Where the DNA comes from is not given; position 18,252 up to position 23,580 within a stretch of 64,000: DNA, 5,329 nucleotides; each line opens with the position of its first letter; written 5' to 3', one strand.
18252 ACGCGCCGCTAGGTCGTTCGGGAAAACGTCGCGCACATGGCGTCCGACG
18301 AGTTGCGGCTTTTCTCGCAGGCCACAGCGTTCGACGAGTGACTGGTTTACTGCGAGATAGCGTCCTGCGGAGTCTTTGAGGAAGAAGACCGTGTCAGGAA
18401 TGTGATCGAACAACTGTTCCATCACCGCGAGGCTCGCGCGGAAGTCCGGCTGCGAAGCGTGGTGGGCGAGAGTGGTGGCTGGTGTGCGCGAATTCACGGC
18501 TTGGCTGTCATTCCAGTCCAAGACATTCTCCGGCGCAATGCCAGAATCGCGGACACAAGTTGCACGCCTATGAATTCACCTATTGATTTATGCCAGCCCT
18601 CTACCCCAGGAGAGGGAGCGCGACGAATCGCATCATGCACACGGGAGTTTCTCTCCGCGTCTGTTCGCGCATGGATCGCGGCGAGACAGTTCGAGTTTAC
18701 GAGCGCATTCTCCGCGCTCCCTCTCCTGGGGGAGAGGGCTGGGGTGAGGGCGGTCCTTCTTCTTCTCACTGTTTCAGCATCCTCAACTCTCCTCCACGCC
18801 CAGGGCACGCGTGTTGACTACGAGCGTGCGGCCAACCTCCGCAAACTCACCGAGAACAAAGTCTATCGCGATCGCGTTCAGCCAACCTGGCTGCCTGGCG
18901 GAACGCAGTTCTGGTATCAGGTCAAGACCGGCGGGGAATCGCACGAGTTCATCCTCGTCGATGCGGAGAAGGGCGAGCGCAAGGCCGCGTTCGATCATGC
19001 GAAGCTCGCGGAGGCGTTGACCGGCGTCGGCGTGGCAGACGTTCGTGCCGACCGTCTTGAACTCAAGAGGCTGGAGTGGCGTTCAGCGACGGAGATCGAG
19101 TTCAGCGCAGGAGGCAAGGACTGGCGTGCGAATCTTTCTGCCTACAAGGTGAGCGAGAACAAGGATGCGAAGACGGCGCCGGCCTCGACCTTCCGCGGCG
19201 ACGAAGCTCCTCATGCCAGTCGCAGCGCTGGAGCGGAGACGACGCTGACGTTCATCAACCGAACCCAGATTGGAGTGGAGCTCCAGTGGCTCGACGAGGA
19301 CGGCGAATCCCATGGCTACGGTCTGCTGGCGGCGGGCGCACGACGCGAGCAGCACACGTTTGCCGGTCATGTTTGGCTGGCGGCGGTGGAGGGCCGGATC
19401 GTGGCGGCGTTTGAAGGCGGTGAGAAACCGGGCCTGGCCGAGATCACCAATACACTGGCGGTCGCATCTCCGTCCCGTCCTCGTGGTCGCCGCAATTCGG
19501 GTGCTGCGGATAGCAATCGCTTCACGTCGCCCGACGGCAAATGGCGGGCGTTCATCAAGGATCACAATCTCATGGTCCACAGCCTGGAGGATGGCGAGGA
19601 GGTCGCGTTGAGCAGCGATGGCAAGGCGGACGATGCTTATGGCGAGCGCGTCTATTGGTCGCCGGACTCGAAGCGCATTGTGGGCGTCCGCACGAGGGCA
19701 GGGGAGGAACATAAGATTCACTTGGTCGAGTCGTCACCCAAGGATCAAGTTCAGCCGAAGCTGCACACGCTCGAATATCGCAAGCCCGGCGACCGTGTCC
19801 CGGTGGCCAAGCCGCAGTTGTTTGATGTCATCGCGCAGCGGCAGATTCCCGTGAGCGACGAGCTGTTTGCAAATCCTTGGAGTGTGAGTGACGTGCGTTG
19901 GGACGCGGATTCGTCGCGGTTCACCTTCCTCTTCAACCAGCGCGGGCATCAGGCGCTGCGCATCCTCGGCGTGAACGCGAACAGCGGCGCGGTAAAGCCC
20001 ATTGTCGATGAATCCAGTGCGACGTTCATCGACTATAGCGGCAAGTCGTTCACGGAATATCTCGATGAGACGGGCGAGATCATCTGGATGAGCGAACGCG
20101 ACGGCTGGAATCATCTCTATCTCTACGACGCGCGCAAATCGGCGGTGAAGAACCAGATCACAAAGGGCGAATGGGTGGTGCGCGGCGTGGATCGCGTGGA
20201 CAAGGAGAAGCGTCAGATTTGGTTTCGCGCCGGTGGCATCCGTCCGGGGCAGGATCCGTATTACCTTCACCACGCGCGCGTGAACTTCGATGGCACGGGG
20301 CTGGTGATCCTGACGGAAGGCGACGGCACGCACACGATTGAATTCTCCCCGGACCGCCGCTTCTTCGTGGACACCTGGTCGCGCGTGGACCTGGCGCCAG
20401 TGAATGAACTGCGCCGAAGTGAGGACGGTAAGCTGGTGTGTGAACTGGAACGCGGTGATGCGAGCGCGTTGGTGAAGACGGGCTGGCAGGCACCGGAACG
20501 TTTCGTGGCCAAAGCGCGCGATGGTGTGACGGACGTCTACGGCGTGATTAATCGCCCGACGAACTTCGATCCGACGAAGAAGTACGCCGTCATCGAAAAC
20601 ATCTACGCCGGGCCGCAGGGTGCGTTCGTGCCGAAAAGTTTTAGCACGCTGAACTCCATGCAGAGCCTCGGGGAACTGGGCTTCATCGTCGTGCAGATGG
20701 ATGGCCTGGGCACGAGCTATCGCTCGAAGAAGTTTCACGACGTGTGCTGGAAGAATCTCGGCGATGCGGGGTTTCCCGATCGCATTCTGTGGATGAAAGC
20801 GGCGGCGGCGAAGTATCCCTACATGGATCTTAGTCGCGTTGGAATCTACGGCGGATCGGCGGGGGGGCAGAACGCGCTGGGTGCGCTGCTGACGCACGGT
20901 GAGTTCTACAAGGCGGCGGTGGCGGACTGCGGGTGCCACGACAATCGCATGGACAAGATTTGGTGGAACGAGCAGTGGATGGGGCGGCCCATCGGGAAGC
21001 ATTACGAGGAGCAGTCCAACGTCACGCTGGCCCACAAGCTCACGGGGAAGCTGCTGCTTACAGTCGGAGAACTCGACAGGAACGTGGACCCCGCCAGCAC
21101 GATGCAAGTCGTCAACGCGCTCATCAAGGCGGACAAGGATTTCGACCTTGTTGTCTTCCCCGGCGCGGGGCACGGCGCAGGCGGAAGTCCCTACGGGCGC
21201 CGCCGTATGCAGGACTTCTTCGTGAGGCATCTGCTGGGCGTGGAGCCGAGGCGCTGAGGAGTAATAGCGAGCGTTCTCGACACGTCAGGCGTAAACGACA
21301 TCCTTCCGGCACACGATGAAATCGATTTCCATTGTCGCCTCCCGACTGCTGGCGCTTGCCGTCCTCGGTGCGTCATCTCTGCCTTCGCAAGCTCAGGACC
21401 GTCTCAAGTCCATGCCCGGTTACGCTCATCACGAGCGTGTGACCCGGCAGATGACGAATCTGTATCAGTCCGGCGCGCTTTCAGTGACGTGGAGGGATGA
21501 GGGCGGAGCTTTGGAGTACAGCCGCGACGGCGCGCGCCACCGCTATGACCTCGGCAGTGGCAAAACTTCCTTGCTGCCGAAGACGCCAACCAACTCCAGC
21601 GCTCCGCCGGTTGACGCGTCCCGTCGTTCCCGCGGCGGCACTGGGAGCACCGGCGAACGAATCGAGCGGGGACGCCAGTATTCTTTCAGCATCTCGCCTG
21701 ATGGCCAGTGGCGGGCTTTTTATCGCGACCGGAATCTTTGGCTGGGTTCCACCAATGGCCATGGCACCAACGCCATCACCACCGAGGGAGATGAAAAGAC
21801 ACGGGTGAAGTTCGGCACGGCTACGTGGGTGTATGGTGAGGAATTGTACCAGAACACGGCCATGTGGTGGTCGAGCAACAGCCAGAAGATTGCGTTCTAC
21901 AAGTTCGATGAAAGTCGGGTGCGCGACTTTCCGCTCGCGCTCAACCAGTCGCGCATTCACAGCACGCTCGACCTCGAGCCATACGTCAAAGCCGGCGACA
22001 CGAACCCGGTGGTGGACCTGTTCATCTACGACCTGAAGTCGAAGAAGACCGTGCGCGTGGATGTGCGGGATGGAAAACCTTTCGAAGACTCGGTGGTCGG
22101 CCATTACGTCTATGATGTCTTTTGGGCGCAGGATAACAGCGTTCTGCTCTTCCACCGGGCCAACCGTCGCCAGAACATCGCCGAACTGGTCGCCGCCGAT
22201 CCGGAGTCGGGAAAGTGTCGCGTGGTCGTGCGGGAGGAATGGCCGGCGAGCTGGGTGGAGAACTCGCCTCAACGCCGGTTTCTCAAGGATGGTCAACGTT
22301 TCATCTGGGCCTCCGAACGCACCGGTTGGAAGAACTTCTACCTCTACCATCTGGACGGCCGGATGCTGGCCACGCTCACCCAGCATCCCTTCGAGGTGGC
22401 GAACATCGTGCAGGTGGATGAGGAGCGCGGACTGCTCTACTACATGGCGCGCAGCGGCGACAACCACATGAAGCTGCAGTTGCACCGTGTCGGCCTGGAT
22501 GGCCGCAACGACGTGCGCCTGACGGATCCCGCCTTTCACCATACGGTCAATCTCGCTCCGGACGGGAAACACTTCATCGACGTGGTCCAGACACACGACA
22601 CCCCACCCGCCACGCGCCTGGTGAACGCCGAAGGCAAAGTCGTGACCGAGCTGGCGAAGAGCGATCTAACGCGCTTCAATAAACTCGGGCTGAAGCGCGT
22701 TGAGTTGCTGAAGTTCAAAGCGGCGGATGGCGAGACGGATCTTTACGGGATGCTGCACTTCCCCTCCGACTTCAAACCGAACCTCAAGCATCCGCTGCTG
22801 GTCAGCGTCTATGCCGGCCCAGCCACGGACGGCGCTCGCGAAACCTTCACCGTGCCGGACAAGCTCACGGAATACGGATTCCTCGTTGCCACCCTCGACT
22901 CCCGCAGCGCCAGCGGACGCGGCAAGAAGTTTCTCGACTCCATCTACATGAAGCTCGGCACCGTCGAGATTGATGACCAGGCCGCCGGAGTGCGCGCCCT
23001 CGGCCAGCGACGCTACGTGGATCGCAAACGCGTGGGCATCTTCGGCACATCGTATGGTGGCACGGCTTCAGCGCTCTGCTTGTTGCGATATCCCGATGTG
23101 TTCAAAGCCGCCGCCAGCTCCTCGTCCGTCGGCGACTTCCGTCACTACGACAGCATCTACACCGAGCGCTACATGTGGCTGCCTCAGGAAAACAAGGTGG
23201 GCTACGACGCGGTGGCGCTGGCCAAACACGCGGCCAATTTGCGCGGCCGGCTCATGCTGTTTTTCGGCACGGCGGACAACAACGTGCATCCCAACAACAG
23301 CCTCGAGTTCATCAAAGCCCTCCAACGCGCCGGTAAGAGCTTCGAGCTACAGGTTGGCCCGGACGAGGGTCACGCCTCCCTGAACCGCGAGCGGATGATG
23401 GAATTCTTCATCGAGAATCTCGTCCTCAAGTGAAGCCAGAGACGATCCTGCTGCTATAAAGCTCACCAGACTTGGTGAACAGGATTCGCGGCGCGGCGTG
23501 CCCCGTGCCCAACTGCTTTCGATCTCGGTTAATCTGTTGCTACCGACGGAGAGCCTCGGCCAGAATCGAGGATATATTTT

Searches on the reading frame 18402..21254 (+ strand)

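Call 33: search_protein_families(library=pfam, proteins=[window:18402-21254:+], max_evalue=0.001)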
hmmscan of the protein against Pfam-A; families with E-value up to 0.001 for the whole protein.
window:18402-21254:+ (951 aa): 4 families
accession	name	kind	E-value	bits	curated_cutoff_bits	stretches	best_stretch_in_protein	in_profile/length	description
PF00326.27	Peptidase_S9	-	9e-47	159.7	22.6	1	751-944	5-210/213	Prolyl oligopeptidase family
PF00930.27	DPPIV_N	-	1.5e-44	152.7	22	1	375-665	50-353/354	Dipeptidyl peptidase IV (DPP IV) N-terminal region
PF01847.22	VHL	-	2e-05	25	21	1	279-326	9-56/82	VHL beta domain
PF01738.24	DLH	-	3.6e-05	23.9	21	1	783-925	66-187/217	Dienelactone hydrolase family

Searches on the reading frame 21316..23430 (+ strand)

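Call 33: search_protein_families(library=pfam, proteins=[window:21316-23430:+], max_evalue=0.001)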
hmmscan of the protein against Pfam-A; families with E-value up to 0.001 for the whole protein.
window:21316-23430:+ (705 aa): 9 families
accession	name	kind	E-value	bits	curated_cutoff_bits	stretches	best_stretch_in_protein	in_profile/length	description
PF00930.27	DPPIV_N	-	4.5e-71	239.9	22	1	120-431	44-354/354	Dipeptidyl peptidase IV (DPP IV) N-terminal region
PF00326.27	Peptidase_S9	-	1.5e-46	159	22.6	1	517-693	10-194/213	Prolyl oligopeptidase family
PF00756.26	Esterase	-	4.5e-08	33.6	22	1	568-672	112-212/251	Putative esterase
PF02129.25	Peptidase_S15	-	5.9e-06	26.6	23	1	548-627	73-150/262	X-Pro dipeptidyl-peptidase (S15 family)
PF12146.15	Hydrolase_4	-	6.2e-06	26.1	27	0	515-609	25-114/239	Serine aminopeptidase, S33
PF07676.18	PD40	-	9.2e-06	25.9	20.9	0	119-146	9-34/38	WD40-like Beta Propeller Repeat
PF01738.24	DLH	-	1.5e-05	25.2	21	1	540-694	62-194/217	Dienelactone hydrolase family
PF05577.18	Peptidase_S28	-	0.00014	21.2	25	1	552-613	93-159/434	Serine carboxypeptidase S28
PF00561.26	Abhydrolase_1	-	0.00021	21.5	25.8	0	548-658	48-155/245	alpha/beta hydrolase fold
